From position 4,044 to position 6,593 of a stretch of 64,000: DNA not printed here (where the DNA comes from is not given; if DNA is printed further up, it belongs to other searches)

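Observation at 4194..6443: Ketopantoate-reductase-like NAD(P)-binding domain fused to a radical-enzyme catalytic subunit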

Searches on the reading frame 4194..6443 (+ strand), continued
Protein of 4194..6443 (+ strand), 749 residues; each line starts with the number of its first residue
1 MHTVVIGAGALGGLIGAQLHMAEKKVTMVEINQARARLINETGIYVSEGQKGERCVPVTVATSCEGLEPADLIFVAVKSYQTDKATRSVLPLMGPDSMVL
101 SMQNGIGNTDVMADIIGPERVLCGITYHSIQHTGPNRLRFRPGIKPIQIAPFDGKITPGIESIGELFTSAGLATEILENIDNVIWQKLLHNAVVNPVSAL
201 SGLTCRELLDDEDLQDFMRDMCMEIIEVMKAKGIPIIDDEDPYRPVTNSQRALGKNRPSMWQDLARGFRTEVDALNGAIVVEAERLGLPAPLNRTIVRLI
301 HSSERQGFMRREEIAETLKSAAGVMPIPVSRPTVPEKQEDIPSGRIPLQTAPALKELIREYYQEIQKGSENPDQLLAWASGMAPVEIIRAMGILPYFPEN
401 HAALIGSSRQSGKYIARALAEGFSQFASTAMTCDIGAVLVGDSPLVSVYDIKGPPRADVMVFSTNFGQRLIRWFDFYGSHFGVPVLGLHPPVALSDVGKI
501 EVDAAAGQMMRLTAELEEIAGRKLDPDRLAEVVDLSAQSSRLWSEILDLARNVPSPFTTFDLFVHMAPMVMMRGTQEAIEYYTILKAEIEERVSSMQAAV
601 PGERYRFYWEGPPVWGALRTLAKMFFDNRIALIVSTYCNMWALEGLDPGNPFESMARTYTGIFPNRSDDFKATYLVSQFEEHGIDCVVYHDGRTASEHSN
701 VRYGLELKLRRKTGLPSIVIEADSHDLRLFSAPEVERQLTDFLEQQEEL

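Call 24: find_related_loci(query=A1, collection=genome_contigs, flank=10000)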
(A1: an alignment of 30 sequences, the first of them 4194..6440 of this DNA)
Query A1 (749 aa) in genome_contigs; peptide patterns used: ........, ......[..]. (x = any residue, [..] = any of these).
119 stretches matched a pattern; 109 encode a relative of the query (tblastn E <= 1e-3); the best 80 are kept; 80 distinct loci.
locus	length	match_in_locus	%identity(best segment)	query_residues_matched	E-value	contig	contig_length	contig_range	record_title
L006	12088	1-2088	72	52-747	0e+0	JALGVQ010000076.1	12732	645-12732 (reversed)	MAG: bacterium isolate Meg19_1012_Bin_119 Meg19_1012_Bin_119_scaffold_15456, whole genome shotgun sequence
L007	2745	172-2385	66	18-747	0e+0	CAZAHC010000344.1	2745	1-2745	MAG TPA_asm: uncultured Fibrobacteraceae bacterium isolate binchicken_co65_483 genome assembly, contig: NODE_120527_leng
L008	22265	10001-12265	65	1-747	0e+0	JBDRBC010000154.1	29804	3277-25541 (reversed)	MAG: bacterium isolate MEGAHIT-group-1.1038 k141_13426458, whole genome shotgun sequence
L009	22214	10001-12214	67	20-747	0e+0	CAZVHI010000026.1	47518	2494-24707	MAG TPA_asm: uncultured bacterium isolate binchicken_co97_418 genome assembly, contig: NODE_2915_length_47518_cov_33.061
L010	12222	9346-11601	65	1-744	0e+0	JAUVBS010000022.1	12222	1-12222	MAG: bacterium isolate CSMAG_251 CSMAG_251_k127_2178627_length_12222_cov_155.9807, whole genome shotgun sequence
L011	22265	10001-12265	63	1-746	0e+0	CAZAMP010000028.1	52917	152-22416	MAG TPA_asm: uncultured bacterium isolate SRP077602_co10_281 genome assembly, contig: NODE_1828_length_52917_cov_10.9564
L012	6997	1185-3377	64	22-749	0e+0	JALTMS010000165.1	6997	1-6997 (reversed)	MAG: Acidobacteria bacterium isolate S139_metabat2_scaf2bin.030 S139_NODE_14701_length_6997_cov_2.469141, whole genome s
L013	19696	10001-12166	64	25-746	0e+0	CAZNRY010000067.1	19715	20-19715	MAG TPA_asm: uncultured bacterium isolate SRP302447_co3_234 genome assembly, contig: NODE_7671_length_19715_cov_6.656968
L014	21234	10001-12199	64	22-746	0e+0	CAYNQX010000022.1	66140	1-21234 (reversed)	MAG TPA_asm: uncultured bacterium isolate binchicken_co97_412 genome assembly, contig: NODE_1585_length_66140_cov_45.010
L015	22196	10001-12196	63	19-743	0e+0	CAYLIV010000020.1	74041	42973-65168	MAG TPA_asm: uncultured Fibrobacteraceae bacterium isolate binchicken_co142_303 genome assembly, contig: NODE_852_length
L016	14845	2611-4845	62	18-747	0e+0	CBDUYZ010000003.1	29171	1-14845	MAG TPA_asm: uncultured bacterium isolate SRR21487743_metabat2_30 genome assembly, contig: ERZ25748485.238, whole genome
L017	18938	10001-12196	62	19-748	0e+0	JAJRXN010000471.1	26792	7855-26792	MAG: Acidobacteria bacterium isolate Dive96_bin3.160 k141_3169550, whole genome shotgun sequence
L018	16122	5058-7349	62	1-747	0e+0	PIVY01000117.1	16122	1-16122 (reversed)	MAG: bacterium isolate Glo_17 GloG15_CONTIG4304, whole genome shotgun sequence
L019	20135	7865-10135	62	1-747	0e+0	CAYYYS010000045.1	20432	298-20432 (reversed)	MAG TPA_asm: uncultured Fibrobacteraceae bacterium isolate binchicken_co65_325 genome assembly, contig: NODE_10772_lengt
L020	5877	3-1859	74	131-749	0e+0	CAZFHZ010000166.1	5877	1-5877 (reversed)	MAG TPA_asm: uncultured Gemmatimonadota bacterium isolate binchicken_co89_576 genome assembly, contig: NODE_29132_length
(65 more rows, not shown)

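Call 29: search_protein_families(library=ncbifam, proteins=[L001:2290-5175:+, L001:1394-2266:+, L001:7560-8714:+, L001:8718-9188:+, L001:15239-17206:+], max_evalue=1e-10)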
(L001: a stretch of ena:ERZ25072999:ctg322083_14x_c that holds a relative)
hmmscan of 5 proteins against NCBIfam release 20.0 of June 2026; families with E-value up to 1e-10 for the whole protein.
L001:2290-5175:+ (961 aa): 20 families
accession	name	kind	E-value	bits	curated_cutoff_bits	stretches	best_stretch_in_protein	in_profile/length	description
TIGR03194.1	4hydrxCoA_A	equivalog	1.4e-273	909.9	994.55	1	185-931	3-744/746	4-hydroxybenzoyl-CoA reductase subunit alpha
NF043082.1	XdhA_XDHase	equivalog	2e-172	575.1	780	1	182-936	4-755/758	xanthine dehydrogenase subunit XdhA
NF007426.0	PRK09970.1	equivalog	5.8e-167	557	916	1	177-935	4-757/761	xanthine dehydrogenase molybdenum-binding subunit XdhA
TIGR03311.1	Se_dep_XDH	equivalog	1.4e-151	506.4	830.45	2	10-720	4-682/848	selenium-dependent xanthine dehydrogenase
NF045668.1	pterin_aldehy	equivalog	3e-151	505.4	1100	2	8-711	4-713/905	molybdopterin-dependent aldehyde oxidoreductase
TIGR03196.1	pucD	equivalog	1.6e-141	473.2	783.65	1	181-929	5-754/763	xanthine dehydrogenase subunit D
NF041018.1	glyceraldDH_alpha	equivalog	8e-127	424.6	790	1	179-930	3-741/741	glyceraldehyde dehydrogenase subunit alpha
TIGR03313.1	Se_sel_red_Mo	hypoth_equivalog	1.4e-121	406.9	1101.9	2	325-933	351-949/951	molybdopterin-dependent oxidoreductase Mo/Fe-S-binding subunit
NF040766.1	CODH_aero_grp5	exception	2.4e-104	350.1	950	2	177-747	3-584/785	aerobic carbon-monoxide dehydrogenase large subunit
TIGR02416.1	CO_dehy_Mo_lg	equivalog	1.5e-103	347.5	991.15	1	192-928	6-766/770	aerobic carbon-monoxide dehydrogenase large subunit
NF041671.1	peri_hyde_PaoC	equivalog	4.1e-97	326.3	1180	1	167-935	6-733/735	aldehyde oxidoreductase molybdenum-binding subunit PaoC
TIGR02965.1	xanthine_xdhB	equivalog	2.9e-83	280.4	849.5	1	187-933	9-754/758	xanthine dehydrogenase molybdopterin binding subunit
TIGR02969.1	mam_aldehyde_ox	subfamily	1.7e-77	261.1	1912.3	2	178-914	575-1282/1330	aldehyde oxidase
NF041020.1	glyceraldDH_gamma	equivalog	3.5e-52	176.3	290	1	3-151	9-157/164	glyceraldehyde dehydrogenase subunit gamma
NF008514.0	PRK11433.1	equivalog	6.8e-49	166.3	322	1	4-151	50-212/218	aldehyde dehydrogenase iron-sulfur subunit PaoA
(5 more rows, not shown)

L001:1394-2266:+ (290 aa): 8 families
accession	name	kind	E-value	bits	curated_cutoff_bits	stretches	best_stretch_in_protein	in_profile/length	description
NF043083.1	XdhB_XDHase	equivalog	1.4e-55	188.5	310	1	7-288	6-288/289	xanthine dehydrogenase subunit XdhB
NF007427.0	PRK09971.1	equivalog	9.4e-55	185.9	287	1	7-288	6-288/292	xanthine dehydrogenase FAD-binding subunit XdhB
NF041019.1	glyceraldDH_beta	equivalog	4.8e-54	183.5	350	1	5-282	5-279/280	glyceraldehyde dehydrogenase subunit beta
TIGR02963.1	xanthine_xdhA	equivalog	1.8e-46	158.8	467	1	8-279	195-464/468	xanthine dehydrogenase small subunit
TIGR03195.1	4hydrxCoA_B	equivalog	7.1e-34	117.4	404.55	1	4-122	3-120/321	4-hydroxybenzoyl-CoA reductase subunit beta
TIGR03199.1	pucC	equivalog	2.8e-21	76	306.05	1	11-224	1-210/264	xanthine dehydrogenase subunit C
TIGR03312.1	Se_sel_red_FAD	hypoth_equivalog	1.8e-14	53.6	241.5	1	8-275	4-242/257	molybdopterin-dependent oxidoreductase FAD-binding subunit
TIGR02969.1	mam_aldehyde_ox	subfamily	7.9e-13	46.8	1912.3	1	90-256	329-498/1330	aldehyde oxidase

L001:7560-8714:+ (384 aa): 26 families (the best 25 are shown)
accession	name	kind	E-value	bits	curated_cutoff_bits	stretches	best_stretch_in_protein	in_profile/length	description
NF004720.0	PRK06064.1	subfamily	1.1e-148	495.2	420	1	1-383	1-387/389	thiolase domain-containing protein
NF009228.0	PRK12578.1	subfamily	1.2e-132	442.3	485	1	2-383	3-387/387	thiolase domain-containing protein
NF053570.1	AcCoTHIOL_METTL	equivalog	7.3e-114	380.6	600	1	1-383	1-383/385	acetyl-CoA acetyltransferase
NF004810.0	PRK06157.1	equivalog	7.8e-95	318.3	403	1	2-379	7-391/400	acetyl-CoA acetyltransferase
NF005704.0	PRK07516.1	subfamily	1.2e-91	307.6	412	1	3-381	3-385/389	thiolase domain-containing protein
NF004982.0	PRK06365.1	equivalog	4.9e-77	259.8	695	2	1-251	15-267/430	thiolase domain-containing protein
NF004811.0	PRK06158.1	subfamily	3.9e-74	249.9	421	1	4-372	10-369/384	acetyl-CoA acetyltransferase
NF006102.0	PRK08256.1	subfamily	1.1e-73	248.6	436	1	2-383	3-392/394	lipid-transfer protein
NF004715.0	PRK06059.1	equivalog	3.8e-65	220.4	424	1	2-374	4-391/399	lipid-transfer protein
NF006010.0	PRK08142.1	subfamily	2.1e-62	211.1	462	1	6-372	9-373/388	thiolase domain-containing protein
NF005892.0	PRK07855.1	subfamily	4e-58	197.1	469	1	3-362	7-370/390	lipid-transfer protein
NF006180.0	PRK08313.1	subfamily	5e-58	196.8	514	1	2-380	4-381/389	thiolase domain-containing protein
NF053628.1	BnzsclthlBbsBGT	equivalog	3.4e-57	194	750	1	2-371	5-370/389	benzoylsuccinyl-CoA thiolase subunit BbsB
NF004721.0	PRK06065.1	equivalog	3.1e-54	184.3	455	1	2-380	10-390/393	thiolase domain-containing protein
NF004936.0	PRK06289.1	equivalog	3.5e-54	184.1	375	1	14-372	15-392/405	acetyl-CoA acetyltransferase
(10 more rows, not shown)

L001:8718-9188:+ (156 aa): 0 families

L001:15239-17206:+ (655 aa): 81 families (the best 25 are shown)
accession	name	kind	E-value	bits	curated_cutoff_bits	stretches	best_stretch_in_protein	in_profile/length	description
NF004837.0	PRK06187.1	subfamily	2.3e-66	224.1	476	1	42-493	8-455/531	long-chain-fatty-acid--CoA ligase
NF009232.0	PRK12582.1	subfamily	1.2e-59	202.1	777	1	223-589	225-615/624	acyl-CoA synthetase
NF038343.1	ligase_FadD11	exception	1.2e-58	199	950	2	337-588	324-582/585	fatty acid--CoA ligase FadD11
NF005801.1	PRK07656.1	equivalog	3.6e-57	194.1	657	1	43-493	2-436/500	FadD3 family acyl-CoA ligase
NF004511.1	PRK05852.1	equivalog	5.3e-48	163.9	650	1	69-491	24-436/505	FadD7 family fatty acid--CoA ligase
NF004114.0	PRK05605.1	equivalog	2.3e-47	161.6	766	1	214-497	217-506/575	long-chain-fatty-acid--CoA ligase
NF005702.0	PRK07514.1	subfamily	5.6e-47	160.2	558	1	70-477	28-418/506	malonyl-CoA synthase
NF006182.0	PRK08316.1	subfamily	2.4e-44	151.7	663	1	42-478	11-436/523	fatty acyl-CoA synthetase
NF009233.0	PRK12583.1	subfamily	1.5e-43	149.1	832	1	41-490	17-481/558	fatty acid CoA ligase family protein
TIGR01733.1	AA-adenyl-dom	subfamily_domain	3e-43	148.2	317.4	1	75-464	3-384/409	amino acid adenylation domain-containing protein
NF004808.0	PRK06155.1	equivalog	4.7e-42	143.9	722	1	40-457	19-421/542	ATP-dependent acyl-CoA ligase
NF005307.0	PRK06839.1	equivalog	1.9e-40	139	748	1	91-494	48-427/496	o-succinylbenzoate--CoA ligase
NF005676.0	PRK07470.1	equivalog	1.2e-39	136.4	774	1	46-492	24-461/544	acyl-CoA synthetase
NF005858.0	PRK07787.1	subfamily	2.1e-39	135.3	575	1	91-497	41-411/471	acyl-CoA synthetase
NF006386.0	PRK08633.1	equivalog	3e-39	134.5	1221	1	216-483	780-1065/1147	acyl-[ACP]--phospholipid O-acyltransferase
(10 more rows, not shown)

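Call 35: predict_structure(alignment_id=A1)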
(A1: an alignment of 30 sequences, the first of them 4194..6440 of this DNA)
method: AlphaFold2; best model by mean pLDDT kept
length: 749 residues; sequences in the alignment: 30
mean_pLDDT: 82.9   pTM: 0.56
mean pLDDT of the five models: 82.9, 81.9, 81.8, 78.4, 77.5
residues with pLDDT >= 90: 308; 70-90: 335; 50-70: 61; < 50: 45
segments of 3 or more residues with pLDDT < 50: 317-344, 424-438
pLDDT, mean of each block of 10 residues (from residue 1): 90 93 93 81 86 88 90 92 92 93 86 94 89 80 88 92 94 92 88 91 86 95 95 88 88 76 79 93 95 96 81 51 28 29 60 87 88 89 91 87 70 61 45 45 63 80 77 71 84 83 90 94 95 97 93 87 90 94 93 82 89 80 87 90 91 92 87 91 91 63 77 87 70 82 72
secondary structure, 60 per line:
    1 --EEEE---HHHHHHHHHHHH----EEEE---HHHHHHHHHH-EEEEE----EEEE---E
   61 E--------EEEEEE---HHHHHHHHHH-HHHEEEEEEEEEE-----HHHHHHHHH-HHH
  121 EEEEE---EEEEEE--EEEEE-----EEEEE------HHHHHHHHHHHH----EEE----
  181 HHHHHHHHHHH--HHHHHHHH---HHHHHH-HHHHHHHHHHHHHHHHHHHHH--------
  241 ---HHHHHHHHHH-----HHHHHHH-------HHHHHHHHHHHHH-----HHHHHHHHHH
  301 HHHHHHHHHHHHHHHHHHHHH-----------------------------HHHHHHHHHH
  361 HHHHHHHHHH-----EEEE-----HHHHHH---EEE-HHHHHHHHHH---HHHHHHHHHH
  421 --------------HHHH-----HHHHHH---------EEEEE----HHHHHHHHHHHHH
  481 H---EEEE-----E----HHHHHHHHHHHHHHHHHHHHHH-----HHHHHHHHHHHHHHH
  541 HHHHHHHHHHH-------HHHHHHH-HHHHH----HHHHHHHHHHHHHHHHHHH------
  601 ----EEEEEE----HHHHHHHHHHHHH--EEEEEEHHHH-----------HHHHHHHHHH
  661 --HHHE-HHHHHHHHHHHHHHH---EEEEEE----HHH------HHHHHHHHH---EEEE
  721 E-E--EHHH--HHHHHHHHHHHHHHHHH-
elements in order (helices of 4 or more, strands of 3 or more residues): E3-6 H10-21 E26-29 H33-42 E44-48 E53-56 E70-75 H79-88 E93-102 H108-116 E121-125 E129-134 E137-141 E147-151 H158-169 E174-176 H181-191 H194-201 H205-210 H212-232 H244-253 H259-265 H273-285 H291-321 H351-370 E376-379 H385-390 E394-396 H398-407 H411-420 H435-438 H444-449 E459-463 H468-481 E485-488 H499-520 H526-551 H559-565 H567-571 H576-594 E605-610 H615-627 E630-635 H636-639 H651-660 H668-682 E686-691 H705-713 E717-721 H732-748
